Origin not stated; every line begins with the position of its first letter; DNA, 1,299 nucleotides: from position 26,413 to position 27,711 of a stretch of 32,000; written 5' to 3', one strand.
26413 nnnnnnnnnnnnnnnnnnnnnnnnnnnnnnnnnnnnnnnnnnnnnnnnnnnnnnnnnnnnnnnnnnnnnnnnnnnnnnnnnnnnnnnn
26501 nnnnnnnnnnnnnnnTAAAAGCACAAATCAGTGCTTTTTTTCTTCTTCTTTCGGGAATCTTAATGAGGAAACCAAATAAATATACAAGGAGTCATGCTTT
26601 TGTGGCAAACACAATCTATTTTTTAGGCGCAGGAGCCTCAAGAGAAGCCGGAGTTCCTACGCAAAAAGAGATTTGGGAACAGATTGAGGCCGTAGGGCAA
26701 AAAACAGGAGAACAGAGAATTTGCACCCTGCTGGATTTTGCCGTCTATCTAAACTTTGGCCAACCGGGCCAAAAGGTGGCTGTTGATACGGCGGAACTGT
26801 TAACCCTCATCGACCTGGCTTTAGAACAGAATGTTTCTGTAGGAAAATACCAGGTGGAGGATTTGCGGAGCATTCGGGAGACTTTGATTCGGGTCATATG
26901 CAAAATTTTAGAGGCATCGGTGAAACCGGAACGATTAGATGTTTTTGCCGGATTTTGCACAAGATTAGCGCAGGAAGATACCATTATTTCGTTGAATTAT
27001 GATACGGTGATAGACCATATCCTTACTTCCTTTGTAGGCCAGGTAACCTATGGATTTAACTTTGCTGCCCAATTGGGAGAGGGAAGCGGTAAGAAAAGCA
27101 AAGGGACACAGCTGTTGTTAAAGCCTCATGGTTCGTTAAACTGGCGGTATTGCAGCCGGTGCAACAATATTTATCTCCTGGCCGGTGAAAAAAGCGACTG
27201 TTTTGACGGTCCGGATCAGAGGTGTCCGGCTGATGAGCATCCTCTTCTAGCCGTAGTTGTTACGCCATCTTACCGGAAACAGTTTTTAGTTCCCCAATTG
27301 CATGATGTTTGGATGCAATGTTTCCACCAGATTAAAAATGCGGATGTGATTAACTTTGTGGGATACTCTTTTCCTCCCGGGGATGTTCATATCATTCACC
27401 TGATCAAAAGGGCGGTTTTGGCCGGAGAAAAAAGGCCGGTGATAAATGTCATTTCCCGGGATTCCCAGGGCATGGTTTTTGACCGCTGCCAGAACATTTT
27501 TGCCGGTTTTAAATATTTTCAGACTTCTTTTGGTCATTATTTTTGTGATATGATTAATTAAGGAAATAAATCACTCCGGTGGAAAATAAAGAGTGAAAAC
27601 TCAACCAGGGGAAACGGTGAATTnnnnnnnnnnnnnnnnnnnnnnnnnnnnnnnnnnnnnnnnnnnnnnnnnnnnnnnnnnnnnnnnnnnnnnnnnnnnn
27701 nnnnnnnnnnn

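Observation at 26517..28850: Terminator-bracketed three-gene cassette of SIR2-like protein, 126-aa unknown and PHP phosphoesterase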

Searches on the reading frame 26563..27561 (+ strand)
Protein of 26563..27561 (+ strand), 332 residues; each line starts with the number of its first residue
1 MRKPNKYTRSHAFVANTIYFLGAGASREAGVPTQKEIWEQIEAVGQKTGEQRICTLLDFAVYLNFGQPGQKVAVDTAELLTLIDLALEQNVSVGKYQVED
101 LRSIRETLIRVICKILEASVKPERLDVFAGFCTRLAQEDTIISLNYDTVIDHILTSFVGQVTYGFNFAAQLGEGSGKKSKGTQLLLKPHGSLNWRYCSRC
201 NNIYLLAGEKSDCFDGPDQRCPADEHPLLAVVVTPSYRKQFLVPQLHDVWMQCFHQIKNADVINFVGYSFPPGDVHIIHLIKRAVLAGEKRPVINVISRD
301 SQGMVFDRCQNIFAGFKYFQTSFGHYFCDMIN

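Call 3: search_protein_families(library=pfam, proteins=[window:26563-27561:+], max_evalue=1)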
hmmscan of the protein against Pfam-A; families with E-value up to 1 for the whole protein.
window:26563-27561:+ (332 aa): 3 families
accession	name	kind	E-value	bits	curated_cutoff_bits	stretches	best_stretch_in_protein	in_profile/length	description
PF13289.12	SIR2_2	-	2.6e-05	24.8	24.5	1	140-286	2-107/141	SIR2-like domain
PF02146.23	SIR2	-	0.011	16.2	24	1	179-269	92-175/180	Sir2 family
PF16263.11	DUF4917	-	0.16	11.8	28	1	99-158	72-129/311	Domain of unknown function (DUF4917)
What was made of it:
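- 26602..27561 (+): SIR2_2-family NAD-site enzyme gene, 319 aa from the GTG start. The longest possible ORF starts at ATG 26563. Pfam SIR2_2 scores 24.8 bits against a cut-off of 24.5 (call 3).
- On SIR2_2 / SIR2 superfamily NAD-binding enzymes: PF13289 scores 24.8 bits against a cut-off of 24.5, which is borderline (call 3).
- On Classical sirtuin deacylases (CobB): PF02146 scores 16.2 bits against a cut-off of 24 (call 3).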

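Call 4: search_protein_families(library=padloc, proteins=[window:26563-27561:+], max_evalue=1)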
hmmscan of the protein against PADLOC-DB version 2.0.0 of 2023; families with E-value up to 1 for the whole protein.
window:26563-27561:+ (332 aa): 15 families
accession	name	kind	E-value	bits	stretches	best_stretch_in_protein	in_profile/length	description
PDLC02408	Aga_SIR2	-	4.6e-13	47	2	104-299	116-289/343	Class II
PDLC02414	Aga_SIR2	-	5.5e-08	30.5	1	97-299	76-260/313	-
PDLC04087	SIR2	-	5.9e-07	26.7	1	17-286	19-275/343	-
PDLC02186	SIR2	-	2e-06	25.2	1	16-114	29-122/412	-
PDLC04076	SIR2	-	2.4e-06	25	1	16-114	29-121/406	-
PDLC04093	SIR2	-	3.6e-06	24.2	1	18-199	26-219/395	-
PDLC04081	SIR2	-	2.6e-05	21.6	1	15-204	17-216/345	-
PDLC04088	SIR2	-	5.9e-05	20.4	1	141-297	176-326/390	-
PDLC04961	PDC-S21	-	0.00011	19.6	1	100-302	100-299/336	-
PDLC04092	SIR2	-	0.00024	18.6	1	137-195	117-176/318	-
PDLC04082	SIR2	-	0.00087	16.3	1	182-197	190-205/345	-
PDLC04084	SIR2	-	0.0016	15.8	1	163-286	219-332/414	-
PDLC02419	Aga_SIR2-PNTD1-PNTD2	-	0.0023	14.7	1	16-37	7-28/558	Class I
PDLC04089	SIR2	-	0.0053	14.1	1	185-196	172-183/336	-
PDLC04074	SIR2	-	0.036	11.2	1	141-194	145-207/357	-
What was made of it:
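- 26602..27561 (+): PADLOC SIR2 models reach 4.6e-13 (call 4).
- Closest known: pAgo-associated SIR2 proteins. Same: The best PADLOC model is Aga_SIR2 class II at 4.6e-13 (call 4).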

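Call 5: search_protein_families(library=ncbifam, proteins=[window:26563-27561:+], max_evalue=1)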
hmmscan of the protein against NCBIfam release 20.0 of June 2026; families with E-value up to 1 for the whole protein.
window:26563-27561:+ (332 aa): 4 families
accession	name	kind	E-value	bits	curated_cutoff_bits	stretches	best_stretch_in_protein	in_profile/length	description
NF042942.1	SIR2_antiphage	equivalog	1.4e-05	24.3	500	1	16-114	23-118/392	SIR2 family anti-phage-associated protein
NF001753.0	PRK00481.1-3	subfamily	0.0015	17.5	243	1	180-269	108-194/252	NAD-dependent protein deacylase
NF001752.0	PRK00481.1-1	equivalog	0.0076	15.8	221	1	179-269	112-192/242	NAD-dependent protein deacylase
NF040867.1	prot_deacyl_CobB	equivalog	0.03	13.6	320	0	15-39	11-38/242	NAD-dependent protein deacetylase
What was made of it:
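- On Classical sirtuin deacylases (CobB): NCBIfam CobB models score 14-18 bits against cut-offs of 221-320 (call 5).
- Closest known: Classical sirtuins. Different: This protein scores below the Pfam and NCBIfam cut-offs (calls 3, 5).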

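Call 8: find_homologous_proteins(query=window:26563-27558:+)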
Query window:26563-27558:+ (332 aa): 96 proteins with E <= 0.001 among 1750 candidates.
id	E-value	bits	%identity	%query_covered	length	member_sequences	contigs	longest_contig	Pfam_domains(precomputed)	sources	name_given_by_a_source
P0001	1.1e-216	737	100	96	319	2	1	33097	PF13289.13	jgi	-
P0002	4.9e-128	445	63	96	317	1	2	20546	-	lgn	-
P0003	2.1e-127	443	63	96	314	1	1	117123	-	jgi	-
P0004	4.4e-127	442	63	96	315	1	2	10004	-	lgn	-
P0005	4.5e-127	442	62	96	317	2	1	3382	-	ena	-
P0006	6.9e-124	432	61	96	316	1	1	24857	-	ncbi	ncbi:MAG: hypothetical protein AAGU27_13910 [Dehalobacterium sp.]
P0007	1.1e-119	418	61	95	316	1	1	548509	-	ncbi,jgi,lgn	ncbi:MAG: hypothetical protein ACOX47_02745 [Bacillota bacterium]|jgi:NAD-dependent SIR2 family prot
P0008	1.7e-117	410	58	95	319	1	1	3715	-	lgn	-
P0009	2.9e-117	410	59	95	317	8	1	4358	-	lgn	-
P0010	9.3e-115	402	58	95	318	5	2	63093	PF13289.13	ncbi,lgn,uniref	ncbi:SIR2 family protein [Dehalobacterium formicoaceticum]|uniref:SIR2 family protein n=1 Tax=Dehalo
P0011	9.0e-111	388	54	95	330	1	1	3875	PF13289.13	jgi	-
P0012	2.5e-109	384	58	95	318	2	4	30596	PF13289.13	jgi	jgi:NAD-dependent SIR2 family protein deacetylase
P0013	4.2e-109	383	55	94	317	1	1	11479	PF13289.13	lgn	-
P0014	2.6e-104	367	50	94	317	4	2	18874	PF13289.13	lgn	-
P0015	8.9e-104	365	54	95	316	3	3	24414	PF13289.13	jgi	jgi:hypothetical protein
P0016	2.7e-102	361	54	95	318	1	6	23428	-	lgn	-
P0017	3.1e-83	298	49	95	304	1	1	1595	PF13289.13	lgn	-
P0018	1.8e-25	108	31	93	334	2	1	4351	PF13289.13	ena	-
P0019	1.5e-24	105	31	88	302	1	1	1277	PF13289.13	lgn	-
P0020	5.5e-24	103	30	81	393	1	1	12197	PF13289.13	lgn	-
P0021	1.0e-22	99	28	88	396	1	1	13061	PF13289.13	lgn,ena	-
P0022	1.4e-22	99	29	84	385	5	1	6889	PF13289.13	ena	-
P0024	1.4e-21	95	29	84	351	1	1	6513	PF13289.13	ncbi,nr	ncbi:SIR2-like domain protein [uncultured archaeon]|nr:SIR2-like domain protein [uncultured archaeon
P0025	1.9e-21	95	28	95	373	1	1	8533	PF13289.13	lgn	-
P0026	6.7e-21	93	29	81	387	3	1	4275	PF13289.13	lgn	-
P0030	4.4e-13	67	27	78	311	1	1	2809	PF13289.13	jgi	jgi:hypothetical protein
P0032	9.7e-11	60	25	86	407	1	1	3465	PF13289.13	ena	-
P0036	4.1e-10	58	28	61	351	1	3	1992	PF13289.13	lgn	-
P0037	6.2e-10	57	24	89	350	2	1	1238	PF13289.13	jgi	-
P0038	1.1e-9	56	26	92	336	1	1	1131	PF13289.13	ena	-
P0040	1.9e-9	55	27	67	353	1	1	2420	PF13289.13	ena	-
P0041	8.7e-9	53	25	81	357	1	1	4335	PF13289.13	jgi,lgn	-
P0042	1.0e-8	53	24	81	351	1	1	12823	PF13289.13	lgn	-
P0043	1.2e-7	49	24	84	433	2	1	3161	PF13289.13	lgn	-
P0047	3.4e-7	48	24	85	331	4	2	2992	PF13289.13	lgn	-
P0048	5.6e-7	47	23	86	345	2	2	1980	PF13289.13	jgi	jgi:hypothetical protein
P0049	6.5e-7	47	22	83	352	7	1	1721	PF13289.13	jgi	jgi:hypothetical protein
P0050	7.1e-7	47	23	84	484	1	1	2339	PF02146.24,PF13289.13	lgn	-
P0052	8.4e-7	47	26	82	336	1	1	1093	PF13289.13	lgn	-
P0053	9.5e-7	47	23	82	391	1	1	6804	PF13289.13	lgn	-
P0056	3.4e-6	45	23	82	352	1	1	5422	PF13289.13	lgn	-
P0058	4.5e-6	44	24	83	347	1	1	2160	PF13289.13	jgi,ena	-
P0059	4.7e-6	44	26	78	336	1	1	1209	PF13289.13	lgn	-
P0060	4.8e-6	44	26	85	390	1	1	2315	PF13289.13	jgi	-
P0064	6.2e-6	44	22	85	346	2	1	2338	PF13289.13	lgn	-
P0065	6.2e-6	44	26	49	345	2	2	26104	PF13289.13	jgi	-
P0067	1.2e-5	43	24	83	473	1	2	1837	PF02146.24,PF13289.13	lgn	-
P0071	2.2e-5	42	25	56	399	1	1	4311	PF13289.13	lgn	-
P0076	3.0e-5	42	25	65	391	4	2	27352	PF13289.13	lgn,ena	-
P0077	3.3e-5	41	32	46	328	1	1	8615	PF13289.13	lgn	-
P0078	3.7e-5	41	21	86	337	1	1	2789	PF13289.13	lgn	-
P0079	4.2e-5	41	24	85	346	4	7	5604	PF13289.13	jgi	jgi:hypothetical protein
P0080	5.6e-5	41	25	79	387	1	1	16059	PF13289.13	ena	-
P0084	1.5e-4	39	26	46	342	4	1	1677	PF13289.13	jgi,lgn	jgi:hypothetical protein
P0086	2.3e-4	39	26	86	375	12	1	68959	PF13289.13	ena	-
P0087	2.7e-4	38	25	54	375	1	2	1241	PF13289.13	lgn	-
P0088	3.4e-4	38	29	43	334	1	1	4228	PF13289.13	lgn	-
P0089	4.1e-4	38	24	85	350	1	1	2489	PF13289.13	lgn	-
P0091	5.0e-4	38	23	81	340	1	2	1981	PF13289.13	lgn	-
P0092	5.6e-4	37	23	52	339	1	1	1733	PF13289.13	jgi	-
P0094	8.2e-4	37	21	84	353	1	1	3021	PF13289.13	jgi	jgi:SIR2-like protein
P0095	9.3e-4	37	28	53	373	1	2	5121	PF13289.13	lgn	-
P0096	9.6e-4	37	21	84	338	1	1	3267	PF13289.13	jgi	jgi:hypothetical protein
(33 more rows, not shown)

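Call 9: find_encoding_contigs(protein=window:26563-27558:+, flank=10000, max_places=6)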
Protein window:26563-27558:+ (332 aa): no gene with exactly this product is on record in the collection.
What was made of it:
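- Tried and rejected: It failed because the recorded gene is the 319-aa form (calls 8, 9).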

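Call 10: find_encoding_contigs(protein=P0010, flank=6000, max_places=3)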
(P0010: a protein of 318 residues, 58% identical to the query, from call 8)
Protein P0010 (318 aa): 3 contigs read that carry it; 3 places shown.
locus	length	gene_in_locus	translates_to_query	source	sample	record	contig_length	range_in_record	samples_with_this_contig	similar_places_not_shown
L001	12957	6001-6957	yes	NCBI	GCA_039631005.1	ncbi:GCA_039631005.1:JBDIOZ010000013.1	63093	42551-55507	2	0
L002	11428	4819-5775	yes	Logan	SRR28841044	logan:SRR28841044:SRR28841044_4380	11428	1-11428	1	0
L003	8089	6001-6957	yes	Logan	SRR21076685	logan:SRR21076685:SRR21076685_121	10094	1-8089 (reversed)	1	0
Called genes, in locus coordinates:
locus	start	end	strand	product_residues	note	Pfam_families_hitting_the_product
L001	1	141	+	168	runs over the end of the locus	PF00149:Metallophos, PF12850:Metallophos_2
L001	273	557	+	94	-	PF04456:DUF503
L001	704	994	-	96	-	-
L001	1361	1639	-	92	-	PF04542:Sigma70_r2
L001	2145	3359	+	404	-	PF01676:Metalloenzyme, PF10143:PhosphMutase, PF01663:Phosphodiest (weak)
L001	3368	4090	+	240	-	PF01209:Ubie_methyltran, PF13489:Methyltransf_23, PF01135:PCMT, PF05175:MTS, PF13847:Methyltransf_31, PF08241:Methyltransf_11, PF08242:Methyltransf_12, PF13649:Methyltransf_25, +9 more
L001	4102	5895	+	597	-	PF13167:GTP-bdg_N, PF16360:GTP-bdg_M, PF03193:RsgA_GTPase (faint), PF00009:GTP_EFTU (faint), PF01926:MMR_HSR1, PF02421:FeoB_N (weak)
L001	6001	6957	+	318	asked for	PF13289:SIR2_2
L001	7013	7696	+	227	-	PF00072:Response_reg, PF00486:Trans_reg_C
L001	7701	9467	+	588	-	PF16736:sCache_like, PF00672:HAMP, PF00989:PAS (weak), PF13188:PAS_8 (faint), PF13426:PAS_9 (faint), PF00512:HisKA, PF02518:HATPase_c, PF14501:HATPase_c_5 (faint), +1 more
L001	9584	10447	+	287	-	PF03466:LysR_substrate (weak), PF12849:PBP_like_2, PF01547:SBP_bac_1, PF13531:SBP_bac_11, PF12727:PBP_like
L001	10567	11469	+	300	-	PF00528:BPD_transp_1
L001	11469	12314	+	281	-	PF00528:BPD_transp_1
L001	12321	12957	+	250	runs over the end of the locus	PF02463:SMC_N (faint), PF00005:ABC_tran, PF13304:AAA_21 (faint)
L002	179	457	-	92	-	PF04542:Sigma70_r2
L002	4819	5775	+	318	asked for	PF13289:SIR2_2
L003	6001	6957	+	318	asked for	PF13289:SIR2_2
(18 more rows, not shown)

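Call 11: find_encoding_contigs(protein=P0007, flank=6000, max_places=2)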
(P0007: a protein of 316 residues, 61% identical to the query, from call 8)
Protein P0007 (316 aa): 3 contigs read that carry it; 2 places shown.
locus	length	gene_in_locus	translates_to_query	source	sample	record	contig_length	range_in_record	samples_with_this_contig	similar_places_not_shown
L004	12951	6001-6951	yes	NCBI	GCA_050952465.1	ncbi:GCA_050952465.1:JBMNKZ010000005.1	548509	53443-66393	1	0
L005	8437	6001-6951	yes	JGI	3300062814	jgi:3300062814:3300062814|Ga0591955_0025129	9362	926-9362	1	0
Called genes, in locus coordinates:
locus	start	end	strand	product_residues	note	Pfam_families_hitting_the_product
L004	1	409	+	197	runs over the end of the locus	-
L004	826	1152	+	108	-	-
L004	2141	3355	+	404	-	PF01676:Metalloenzyme, PF10143:PhosphMutase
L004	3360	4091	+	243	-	PF01209:Ubie_methyltran, PF13489:Methyltransf_23, PF02353:CMAS (weak), PF01135:PCMT (weak), PF13847:Methyltransf_31, PF08241:Methyltransf_11, PF08242:Methyltransf_12, PF13649:Methyltransf_25, +3 more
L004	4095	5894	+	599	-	PF00350:Dynamin_N (faint), PF13167:GTP-bdg_N, PF16360:GTP-bdg_M, PF01926:MMR_HSR1, PF02421:FeoB_N (weak)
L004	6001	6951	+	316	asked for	-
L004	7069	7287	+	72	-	-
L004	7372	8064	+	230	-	PF00753:Lactamase_B, PF13483:Lactamase_B_3, PF12706:Lactamase_B_2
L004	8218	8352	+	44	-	PF07561:DUF1540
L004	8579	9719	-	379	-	PF01527:HTH_Tnp_1, PF13518:HTH_28 (faint), PF13276:HTH_21, PF00665:rve, PF13610:DDE_Tnp_IS240 (weak), PF24764:rva_4 (weak), PF13683:rve_3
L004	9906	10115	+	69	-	-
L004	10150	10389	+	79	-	-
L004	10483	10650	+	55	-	PF07561:DUF1540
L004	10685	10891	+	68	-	PF07875:Coat_F (weak)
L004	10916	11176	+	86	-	PF07875:Coat_F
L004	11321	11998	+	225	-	PF00730:HhH-GPD, PF00633:HHH, PF10576:EndIII_4Fe-2S (weak)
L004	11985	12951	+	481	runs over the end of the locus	PF22694:CtpB_N-like (weak), PF00595:PDZ, PF13180:PDZ_2, PF17820:PDZ_6, PF03572:Peptidase_S41, PF07833:Cu_amine_oxidN1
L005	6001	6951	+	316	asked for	-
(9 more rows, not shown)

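Call 12: find_encoding_contigs(protein=P0003, flank=6000, max_places=2)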
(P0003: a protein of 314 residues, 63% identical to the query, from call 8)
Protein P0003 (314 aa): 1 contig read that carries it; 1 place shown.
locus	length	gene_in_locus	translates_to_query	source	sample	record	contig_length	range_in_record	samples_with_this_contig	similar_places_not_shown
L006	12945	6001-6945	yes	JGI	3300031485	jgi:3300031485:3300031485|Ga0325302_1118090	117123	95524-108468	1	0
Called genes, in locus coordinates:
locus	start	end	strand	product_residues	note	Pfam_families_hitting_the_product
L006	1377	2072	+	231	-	PF03741:TerC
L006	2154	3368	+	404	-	PF01676:Metalloenzyme, PF10143:PhosphMutase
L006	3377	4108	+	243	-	PF01209:Ubie_methyltran, PF01596:Methyltransf_3 (weak), PF13489:Methyltransf_23, PF01135:PCMT (weak), PF13847:Methyltransf_31, PF08241:Methyltransf_11, PF08242:Methyltransf_12, PF13649:Methyltransf_25, +4 more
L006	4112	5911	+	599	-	PF13167:GTP-bdg_N, PF16360:GTP-bdg_M, PF00350:Dynamin_N (faint), PF01926:MMR_HSR1, PF02421:FeoB_N (weak)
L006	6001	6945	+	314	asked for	-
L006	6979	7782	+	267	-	PF02811:PHP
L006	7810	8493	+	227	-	PF00072:Response_reg, PF00486:Trans_reg_C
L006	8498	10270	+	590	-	PF16736:sCache_like (weak), PF00672:HAMP, PF00989:PAS, PF00512:HisKA, PF02518:HATPase_c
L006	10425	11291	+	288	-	PF12849:PBP_like_2, PF13531:SBP_bac_11, PF12727:PBP_like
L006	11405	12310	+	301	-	PF00528:BPD_transp_1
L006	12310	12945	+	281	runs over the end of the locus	PF00528:BPD_transp_1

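Call 17: find_related_loci(query=A1, collection=genome_contigs, flank=8000)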
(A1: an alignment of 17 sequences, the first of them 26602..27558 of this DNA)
Query A1 (319 aa) in genome_contigs; peptide patterns used: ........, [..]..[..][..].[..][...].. (x = any residue, [..] = any of these).
195 stretches matched a pattern; 139 encode a relative of the query (tblastn E <= 1e-3); the best 80 are kept; 80 distinct loci.
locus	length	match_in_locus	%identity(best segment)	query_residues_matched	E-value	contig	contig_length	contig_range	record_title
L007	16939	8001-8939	61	5-318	3e-125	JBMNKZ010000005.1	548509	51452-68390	MAG: Bacillota bacterium isolate SBF912LR0HQ0055 contig_39664, whole genome shotgun sequence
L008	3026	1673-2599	60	5-314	3e-128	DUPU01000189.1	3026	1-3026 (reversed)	MAG TPA_asm: Clostridia bacterium isolate AS08sgBPME_346 275527_AS08, whole genome shotgun sequence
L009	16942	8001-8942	57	1-314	6e-114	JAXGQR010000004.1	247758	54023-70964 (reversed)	MAG: Dehalobacterium sp. isolate AnMBR.bin330 bin330_4, whole genome shotgun sequence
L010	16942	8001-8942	49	1-314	8e-109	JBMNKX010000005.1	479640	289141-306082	MAG: Bacillota bacterium isolate SBF912LR0HQ0172 contig_55559, whole genome shotgun sequence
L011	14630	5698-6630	54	1-314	1e-107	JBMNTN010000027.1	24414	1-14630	MAG: Bacillota bacterium isolate SBF912SR2HQ0018 scaffold_8495_c1, whole genome shotgun sequence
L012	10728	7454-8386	53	1-314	5e-108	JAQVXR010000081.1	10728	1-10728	MAG: Desulfitobacteriaceae bacterium isolate STF2_130 NODE_18488_length_10728_cov_5.852844_Sandtown_F2, whole genome sho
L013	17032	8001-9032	28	4-314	1e-33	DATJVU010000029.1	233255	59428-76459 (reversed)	MAG TPA_asm: Candidatus Solibacter sp. isolate SMAG_U15081 k141_1236828, whole genome shotgun sequence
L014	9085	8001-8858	28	5-273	7e-32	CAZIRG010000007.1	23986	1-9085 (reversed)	MAG TPA_asm: uncultured Syntrophomonadaceae bacterium isolate binchicken_co375_97 genome assembly, contig: NODE_546_leng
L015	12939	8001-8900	28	4-281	2e-28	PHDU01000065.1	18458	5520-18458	MAG: Bacteroidetes bacterium HGW-Bacteroidetes-1 bjp_ig2103_scaffold_1388, whole genome shotgun sequence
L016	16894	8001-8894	29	1-271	1e-27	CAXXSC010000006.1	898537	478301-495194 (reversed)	MAG: Candidatus Latescibacterota bacterium isolate 3219b954-e10d-4382-8a72-06d1161b35cc genome assembly, contig: contig_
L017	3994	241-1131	29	1-271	8e-28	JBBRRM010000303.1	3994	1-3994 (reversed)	MAG: Nitrospirales bacterium isolate Ls1-N1 Co_metawrap_525_K_7520325_L_3994_cov_6.0000, whole genome shotgun sequence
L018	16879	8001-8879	28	3-270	2e-26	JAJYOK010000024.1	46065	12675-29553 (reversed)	MAG: Bacteroidetes bacterium isolate DBS2-5.bin33 NODE_515_length_46065_cov_7.687927, whole genome shotgun sequence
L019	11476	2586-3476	28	1-271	2e-26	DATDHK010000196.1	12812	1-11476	MAG TPA_asm: Bryobacteraceae bacterium isolate SMAG_U276 k141_399263, whole genome shotgun sequence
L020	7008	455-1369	27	3-288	2e-26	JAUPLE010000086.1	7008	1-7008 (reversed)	MAG: Acidobacteriota bacterium isolate erpe_2018_pw_9hr_WHONDRS-PP48-000088_B_bin.18 scaffold_119238, whole genome shotg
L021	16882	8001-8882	28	4-270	2e-26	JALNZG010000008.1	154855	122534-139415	MAG: Ignavibacteriaceae bacterium isolate SO_2017_GW3 bin 6 scaffold_125_c1_OW296A_2017, whole genome shotgun sequence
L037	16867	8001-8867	31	5-273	2e-21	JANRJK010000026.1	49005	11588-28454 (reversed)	MAG: Candidatus Sumerlaeia bacterium isolate bins.233 k141_616107, whole genome shotgun sequence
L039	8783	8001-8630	27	113-313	3e-21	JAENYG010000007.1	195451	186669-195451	MAG: Syntrophomonas sp. isolate B5_bin.5 B5_bin5_NODE_35_length_195451_cov_51.088635, whole genome shotgun sequence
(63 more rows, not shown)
